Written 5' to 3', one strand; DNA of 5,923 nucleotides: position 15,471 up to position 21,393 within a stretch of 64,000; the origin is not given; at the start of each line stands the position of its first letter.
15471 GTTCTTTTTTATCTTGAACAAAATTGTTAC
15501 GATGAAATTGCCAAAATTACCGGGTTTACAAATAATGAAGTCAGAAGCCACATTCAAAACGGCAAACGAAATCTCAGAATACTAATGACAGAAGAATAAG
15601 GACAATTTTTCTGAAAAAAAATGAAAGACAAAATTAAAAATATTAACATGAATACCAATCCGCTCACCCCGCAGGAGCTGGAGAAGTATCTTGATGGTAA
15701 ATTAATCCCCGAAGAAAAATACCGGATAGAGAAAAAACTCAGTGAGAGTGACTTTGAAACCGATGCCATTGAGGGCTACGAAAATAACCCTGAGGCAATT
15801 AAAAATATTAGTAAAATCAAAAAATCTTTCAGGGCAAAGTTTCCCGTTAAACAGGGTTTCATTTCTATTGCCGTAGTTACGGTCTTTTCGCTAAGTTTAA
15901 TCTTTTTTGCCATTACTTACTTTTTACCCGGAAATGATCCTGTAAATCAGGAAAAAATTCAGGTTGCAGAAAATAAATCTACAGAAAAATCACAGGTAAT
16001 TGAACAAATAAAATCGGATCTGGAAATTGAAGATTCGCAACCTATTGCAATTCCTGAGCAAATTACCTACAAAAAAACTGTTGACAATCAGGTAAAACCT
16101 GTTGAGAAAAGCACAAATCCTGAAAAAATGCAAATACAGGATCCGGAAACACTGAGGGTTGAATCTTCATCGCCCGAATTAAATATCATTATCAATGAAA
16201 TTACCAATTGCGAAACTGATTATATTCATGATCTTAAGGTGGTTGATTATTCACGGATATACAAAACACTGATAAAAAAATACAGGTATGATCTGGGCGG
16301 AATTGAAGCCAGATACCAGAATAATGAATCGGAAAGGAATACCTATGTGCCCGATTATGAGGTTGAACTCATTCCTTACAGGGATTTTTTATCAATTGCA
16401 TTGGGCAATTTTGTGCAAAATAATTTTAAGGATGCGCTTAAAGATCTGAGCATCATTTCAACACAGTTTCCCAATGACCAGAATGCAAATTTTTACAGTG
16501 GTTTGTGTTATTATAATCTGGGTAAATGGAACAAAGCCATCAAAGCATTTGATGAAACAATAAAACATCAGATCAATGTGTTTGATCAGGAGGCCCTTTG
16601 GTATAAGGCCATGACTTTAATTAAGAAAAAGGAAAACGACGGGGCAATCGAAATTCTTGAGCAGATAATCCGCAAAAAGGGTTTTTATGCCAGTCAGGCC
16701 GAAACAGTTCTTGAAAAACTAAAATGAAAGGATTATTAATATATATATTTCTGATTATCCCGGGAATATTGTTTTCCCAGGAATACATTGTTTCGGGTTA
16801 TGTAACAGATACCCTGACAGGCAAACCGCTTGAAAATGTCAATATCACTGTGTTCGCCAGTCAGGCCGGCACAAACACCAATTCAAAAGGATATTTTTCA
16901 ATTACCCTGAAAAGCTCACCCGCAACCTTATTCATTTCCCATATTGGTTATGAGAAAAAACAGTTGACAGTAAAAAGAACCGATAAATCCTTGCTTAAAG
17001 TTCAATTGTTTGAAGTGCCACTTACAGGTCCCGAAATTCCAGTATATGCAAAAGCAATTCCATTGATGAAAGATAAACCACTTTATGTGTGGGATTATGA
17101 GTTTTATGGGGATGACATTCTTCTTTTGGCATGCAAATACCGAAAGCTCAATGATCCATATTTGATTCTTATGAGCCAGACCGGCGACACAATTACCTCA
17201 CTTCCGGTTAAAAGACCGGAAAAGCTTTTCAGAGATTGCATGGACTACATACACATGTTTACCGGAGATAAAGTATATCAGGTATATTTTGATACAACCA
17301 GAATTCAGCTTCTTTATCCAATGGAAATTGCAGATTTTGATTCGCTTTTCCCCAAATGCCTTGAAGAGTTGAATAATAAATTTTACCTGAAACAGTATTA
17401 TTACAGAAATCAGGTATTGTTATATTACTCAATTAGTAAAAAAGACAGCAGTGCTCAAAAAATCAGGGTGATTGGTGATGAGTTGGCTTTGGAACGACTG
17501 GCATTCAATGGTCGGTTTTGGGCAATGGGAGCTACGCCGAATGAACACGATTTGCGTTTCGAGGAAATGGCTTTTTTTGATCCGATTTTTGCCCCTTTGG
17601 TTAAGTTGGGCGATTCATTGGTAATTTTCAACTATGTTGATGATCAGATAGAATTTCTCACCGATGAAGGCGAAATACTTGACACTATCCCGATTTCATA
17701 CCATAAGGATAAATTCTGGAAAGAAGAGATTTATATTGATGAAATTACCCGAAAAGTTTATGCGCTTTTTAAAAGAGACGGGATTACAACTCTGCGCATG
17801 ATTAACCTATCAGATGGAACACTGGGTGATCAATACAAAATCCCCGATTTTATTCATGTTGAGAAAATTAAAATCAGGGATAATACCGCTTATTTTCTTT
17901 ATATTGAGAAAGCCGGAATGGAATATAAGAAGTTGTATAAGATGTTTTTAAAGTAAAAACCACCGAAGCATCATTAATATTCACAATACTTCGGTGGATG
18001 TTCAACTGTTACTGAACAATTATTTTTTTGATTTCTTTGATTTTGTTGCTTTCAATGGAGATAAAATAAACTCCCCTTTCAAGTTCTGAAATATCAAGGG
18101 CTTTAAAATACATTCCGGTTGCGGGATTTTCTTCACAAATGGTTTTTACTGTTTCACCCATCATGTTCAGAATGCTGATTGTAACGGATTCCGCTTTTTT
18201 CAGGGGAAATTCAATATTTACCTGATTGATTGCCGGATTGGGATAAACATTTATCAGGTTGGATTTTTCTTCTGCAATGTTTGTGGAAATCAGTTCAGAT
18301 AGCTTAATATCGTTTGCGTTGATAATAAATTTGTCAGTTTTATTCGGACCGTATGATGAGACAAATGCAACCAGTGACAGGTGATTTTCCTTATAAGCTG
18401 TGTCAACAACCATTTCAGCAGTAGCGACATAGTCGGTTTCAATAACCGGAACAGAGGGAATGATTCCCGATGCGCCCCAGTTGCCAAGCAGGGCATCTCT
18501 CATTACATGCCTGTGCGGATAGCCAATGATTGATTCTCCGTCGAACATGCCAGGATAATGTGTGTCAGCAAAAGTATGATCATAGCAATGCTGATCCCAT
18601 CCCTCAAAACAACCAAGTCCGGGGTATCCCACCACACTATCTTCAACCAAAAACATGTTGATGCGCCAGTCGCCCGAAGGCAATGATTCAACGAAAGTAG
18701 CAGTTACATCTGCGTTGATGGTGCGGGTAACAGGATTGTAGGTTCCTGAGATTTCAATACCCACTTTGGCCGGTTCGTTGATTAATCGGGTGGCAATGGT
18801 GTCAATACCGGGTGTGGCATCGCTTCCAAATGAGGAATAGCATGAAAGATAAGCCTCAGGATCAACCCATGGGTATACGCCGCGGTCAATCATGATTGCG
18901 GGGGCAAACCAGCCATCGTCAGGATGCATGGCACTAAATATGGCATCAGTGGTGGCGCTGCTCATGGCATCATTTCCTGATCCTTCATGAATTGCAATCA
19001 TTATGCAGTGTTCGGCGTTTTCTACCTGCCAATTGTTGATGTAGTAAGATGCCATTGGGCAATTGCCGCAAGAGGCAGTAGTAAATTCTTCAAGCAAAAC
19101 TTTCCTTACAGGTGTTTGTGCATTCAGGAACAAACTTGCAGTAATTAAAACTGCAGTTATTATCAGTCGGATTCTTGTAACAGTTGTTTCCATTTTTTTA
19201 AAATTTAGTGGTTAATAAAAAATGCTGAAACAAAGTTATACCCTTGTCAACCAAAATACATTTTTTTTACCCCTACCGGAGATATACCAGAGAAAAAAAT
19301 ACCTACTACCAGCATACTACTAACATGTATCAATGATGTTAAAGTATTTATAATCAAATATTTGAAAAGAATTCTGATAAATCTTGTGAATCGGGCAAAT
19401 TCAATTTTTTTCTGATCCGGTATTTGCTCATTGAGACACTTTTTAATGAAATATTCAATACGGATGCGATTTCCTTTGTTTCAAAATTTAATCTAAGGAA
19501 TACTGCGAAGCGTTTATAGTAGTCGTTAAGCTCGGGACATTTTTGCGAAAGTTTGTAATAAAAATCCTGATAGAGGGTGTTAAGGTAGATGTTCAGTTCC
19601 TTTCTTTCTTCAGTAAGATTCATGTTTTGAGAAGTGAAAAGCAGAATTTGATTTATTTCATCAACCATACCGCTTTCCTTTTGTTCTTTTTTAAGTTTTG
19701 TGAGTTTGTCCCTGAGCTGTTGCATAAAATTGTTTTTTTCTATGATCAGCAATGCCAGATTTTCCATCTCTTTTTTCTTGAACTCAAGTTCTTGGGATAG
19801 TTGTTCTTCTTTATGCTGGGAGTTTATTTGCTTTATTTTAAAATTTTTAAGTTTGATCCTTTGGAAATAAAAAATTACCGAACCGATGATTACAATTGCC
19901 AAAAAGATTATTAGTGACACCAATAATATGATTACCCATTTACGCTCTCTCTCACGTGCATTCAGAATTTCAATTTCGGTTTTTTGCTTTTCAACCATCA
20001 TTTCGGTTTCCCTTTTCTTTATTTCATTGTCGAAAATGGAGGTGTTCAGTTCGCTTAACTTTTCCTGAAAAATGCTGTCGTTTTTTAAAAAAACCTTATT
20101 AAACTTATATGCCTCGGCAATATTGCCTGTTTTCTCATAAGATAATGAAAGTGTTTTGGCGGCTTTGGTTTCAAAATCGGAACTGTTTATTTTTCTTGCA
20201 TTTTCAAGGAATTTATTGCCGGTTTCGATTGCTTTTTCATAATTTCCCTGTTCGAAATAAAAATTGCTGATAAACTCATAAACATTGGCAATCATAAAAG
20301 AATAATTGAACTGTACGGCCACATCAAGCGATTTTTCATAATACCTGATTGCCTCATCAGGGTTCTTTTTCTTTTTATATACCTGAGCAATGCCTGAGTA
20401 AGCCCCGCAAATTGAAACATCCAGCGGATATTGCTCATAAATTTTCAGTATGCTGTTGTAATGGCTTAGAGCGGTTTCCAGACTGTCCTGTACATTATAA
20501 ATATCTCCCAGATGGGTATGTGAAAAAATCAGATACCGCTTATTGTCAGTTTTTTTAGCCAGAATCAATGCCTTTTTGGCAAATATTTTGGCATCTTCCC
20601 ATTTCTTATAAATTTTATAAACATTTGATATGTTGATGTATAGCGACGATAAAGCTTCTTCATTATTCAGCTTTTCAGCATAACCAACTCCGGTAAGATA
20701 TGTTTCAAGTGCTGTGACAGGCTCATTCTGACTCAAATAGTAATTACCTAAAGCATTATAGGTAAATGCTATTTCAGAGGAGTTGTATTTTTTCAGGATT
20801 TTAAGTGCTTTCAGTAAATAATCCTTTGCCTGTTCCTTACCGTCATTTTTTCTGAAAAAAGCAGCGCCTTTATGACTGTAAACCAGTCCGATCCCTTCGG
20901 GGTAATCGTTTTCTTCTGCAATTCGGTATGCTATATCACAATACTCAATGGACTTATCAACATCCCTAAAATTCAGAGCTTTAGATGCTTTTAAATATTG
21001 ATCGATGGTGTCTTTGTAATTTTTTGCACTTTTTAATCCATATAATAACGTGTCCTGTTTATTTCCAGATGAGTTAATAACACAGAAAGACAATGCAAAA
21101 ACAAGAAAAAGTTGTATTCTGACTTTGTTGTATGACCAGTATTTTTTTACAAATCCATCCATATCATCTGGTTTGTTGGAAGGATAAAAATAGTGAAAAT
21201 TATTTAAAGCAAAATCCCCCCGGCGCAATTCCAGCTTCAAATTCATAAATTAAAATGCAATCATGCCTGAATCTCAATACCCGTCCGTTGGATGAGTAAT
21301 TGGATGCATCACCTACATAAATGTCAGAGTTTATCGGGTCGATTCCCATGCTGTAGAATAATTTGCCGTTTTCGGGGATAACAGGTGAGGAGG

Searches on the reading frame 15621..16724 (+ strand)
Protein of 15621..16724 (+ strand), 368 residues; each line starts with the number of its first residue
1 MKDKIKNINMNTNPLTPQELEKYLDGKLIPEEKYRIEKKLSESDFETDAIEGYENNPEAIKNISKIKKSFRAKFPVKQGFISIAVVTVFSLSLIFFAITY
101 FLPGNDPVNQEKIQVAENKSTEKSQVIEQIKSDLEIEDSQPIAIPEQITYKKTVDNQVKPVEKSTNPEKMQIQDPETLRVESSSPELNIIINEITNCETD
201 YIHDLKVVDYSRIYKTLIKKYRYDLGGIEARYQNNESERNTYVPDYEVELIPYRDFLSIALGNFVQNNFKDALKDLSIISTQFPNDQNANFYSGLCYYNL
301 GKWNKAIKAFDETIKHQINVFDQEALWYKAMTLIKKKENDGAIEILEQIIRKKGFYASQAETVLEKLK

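Call 38: search_protein_families(library=pfam, proteins=[window:15621-16724:+], max_evalue=0.0001)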
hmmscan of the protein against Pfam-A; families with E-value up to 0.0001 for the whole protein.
window:15621-16724:+ (368 aa): 6 families
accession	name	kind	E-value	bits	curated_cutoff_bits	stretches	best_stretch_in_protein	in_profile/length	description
PF13174.12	TPR_6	-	1.1e-09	38.7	26.3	0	289-315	2-28/33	Tetratricopeptide repeat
PF13432.12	TPR_16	-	1.5e-08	35.4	32.7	0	297-353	7-61/65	Tetratricopeptide repeat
PF07719.23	TPR_2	-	1.9e-08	34.2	27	0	289-316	3-30/34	Tetratricopeptide repeat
PF12895.13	ANAPC3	-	2.3e-06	28.2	27.2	1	266-348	2-81/82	Anaphase-promoting complex, cyclosome, subunit 3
PF14559.12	TPR_19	-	9.2e-06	26.3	25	0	266-313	4-51/68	Tetratricopeptide repeat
PF00515.34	TPR_1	-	1.1e-05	25.4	27.8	0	294-316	8-30/34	Tetratricopeptide repeat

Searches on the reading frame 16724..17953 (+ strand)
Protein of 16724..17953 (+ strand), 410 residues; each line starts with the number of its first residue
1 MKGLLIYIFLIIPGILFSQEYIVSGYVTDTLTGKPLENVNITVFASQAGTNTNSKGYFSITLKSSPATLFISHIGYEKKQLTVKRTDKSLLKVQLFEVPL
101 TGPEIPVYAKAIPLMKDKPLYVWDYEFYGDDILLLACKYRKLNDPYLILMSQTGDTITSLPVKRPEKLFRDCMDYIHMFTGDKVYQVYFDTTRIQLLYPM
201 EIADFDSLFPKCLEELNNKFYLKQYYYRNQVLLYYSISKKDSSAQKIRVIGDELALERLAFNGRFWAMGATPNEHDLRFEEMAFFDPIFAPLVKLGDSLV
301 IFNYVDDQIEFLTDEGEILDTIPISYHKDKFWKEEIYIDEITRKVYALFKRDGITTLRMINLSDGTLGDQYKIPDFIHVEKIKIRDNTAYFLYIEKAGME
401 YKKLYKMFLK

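Call 38: search_protein_families(library=pfam, proteins=[window:16724-17953:+], max_evalue=0.0001)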
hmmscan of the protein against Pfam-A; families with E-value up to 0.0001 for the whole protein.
window:16724-17953:+ (410 aa): 2 families
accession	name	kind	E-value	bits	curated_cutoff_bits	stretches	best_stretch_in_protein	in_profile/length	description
PF13715.12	CarbopepD_reg_2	-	7.5e-16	58.4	32.2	1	23-94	1-73/88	CarboxypepD_reg-like domain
PF13620.12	CarboxypepD_reg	-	8.2e-13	49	32.3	1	23-91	2-77/82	Carboxypeptidase regulatory-like domain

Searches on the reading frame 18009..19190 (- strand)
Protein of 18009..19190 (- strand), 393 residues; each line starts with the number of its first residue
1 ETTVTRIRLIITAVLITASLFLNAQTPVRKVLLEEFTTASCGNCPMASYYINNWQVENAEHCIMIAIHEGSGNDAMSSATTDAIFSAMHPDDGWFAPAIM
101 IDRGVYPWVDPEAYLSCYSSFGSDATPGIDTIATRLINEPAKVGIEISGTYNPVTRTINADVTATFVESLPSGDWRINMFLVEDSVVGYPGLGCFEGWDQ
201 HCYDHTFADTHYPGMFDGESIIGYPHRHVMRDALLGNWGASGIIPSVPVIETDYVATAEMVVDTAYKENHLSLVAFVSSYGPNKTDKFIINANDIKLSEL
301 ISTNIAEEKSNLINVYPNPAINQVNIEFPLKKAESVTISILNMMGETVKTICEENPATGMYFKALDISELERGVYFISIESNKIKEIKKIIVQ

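Call 38: search_protein_families(library=pfam, proteins=[window:18009-19190:-], max_evalue=0.0001)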
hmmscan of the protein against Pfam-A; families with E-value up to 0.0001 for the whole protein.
window:18009-19190:- (393 aa): 2 families
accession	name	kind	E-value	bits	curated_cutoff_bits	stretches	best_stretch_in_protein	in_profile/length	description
PF18962.6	Por_Secre_tail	-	9e-17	61.6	27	1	315-392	1-75/75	Secretion system C-terminal sorting domain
PF11551.14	Omp28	-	3.8e-12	46.8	34.9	1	131-280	34-154/171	Outer membrane protein Omp28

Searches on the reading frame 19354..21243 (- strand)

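Call 38: search_protein_families(library=pfam, proteins=[window:19354-21243:-], max_evalue=0.0001)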
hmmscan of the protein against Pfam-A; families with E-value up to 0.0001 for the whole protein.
window:19354-21243:- (629 aa): 10 families
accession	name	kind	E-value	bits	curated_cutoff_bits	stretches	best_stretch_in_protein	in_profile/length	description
PF13424.12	TPR_12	-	4.1e-34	117.1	30.1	2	279-351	3-77/77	Tetratricopeptide repeat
PF07719.23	TPR_2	-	4.2e-13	48.7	27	0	281-307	3-29/34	Tetratricopeptide repeat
PF17874.7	TPR_MalT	-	1.8e-12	47.7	45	1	221-374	62-217/336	MalT-like TPR region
PF00515.34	TPR_1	-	1.8e-11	43.7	27.8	1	281-308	3-30/34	Tetratricopeptide repeat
PF13374.12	TPR_10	-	2.2e-09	37.5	27.5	0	281-309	4-32/42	Tetratricopeptide repeat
PF13181.12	TPR_8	-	2.9e-07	30.5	25.7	0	281-308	3-30/34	Tetratricopeptide repeat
PF13428.12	TPR_14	-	8.2e-07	29.6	23.5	0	285-307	7-29/44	Tetratricopeptide repeat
PF13176.12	TPR_7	-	8.8e-07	29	27.9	0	281-310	1-30/36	Tetratricopeptide repeat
PF00196.25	GerE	-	8.1e-06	25.8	23.5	1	588-622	19-53/57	Bacterial regulatory proteins, luxR family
PF13432.12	TPR_16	-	3.1e-05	24.8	32.7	0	286-349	4-61/65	Tetratricopeptide repeat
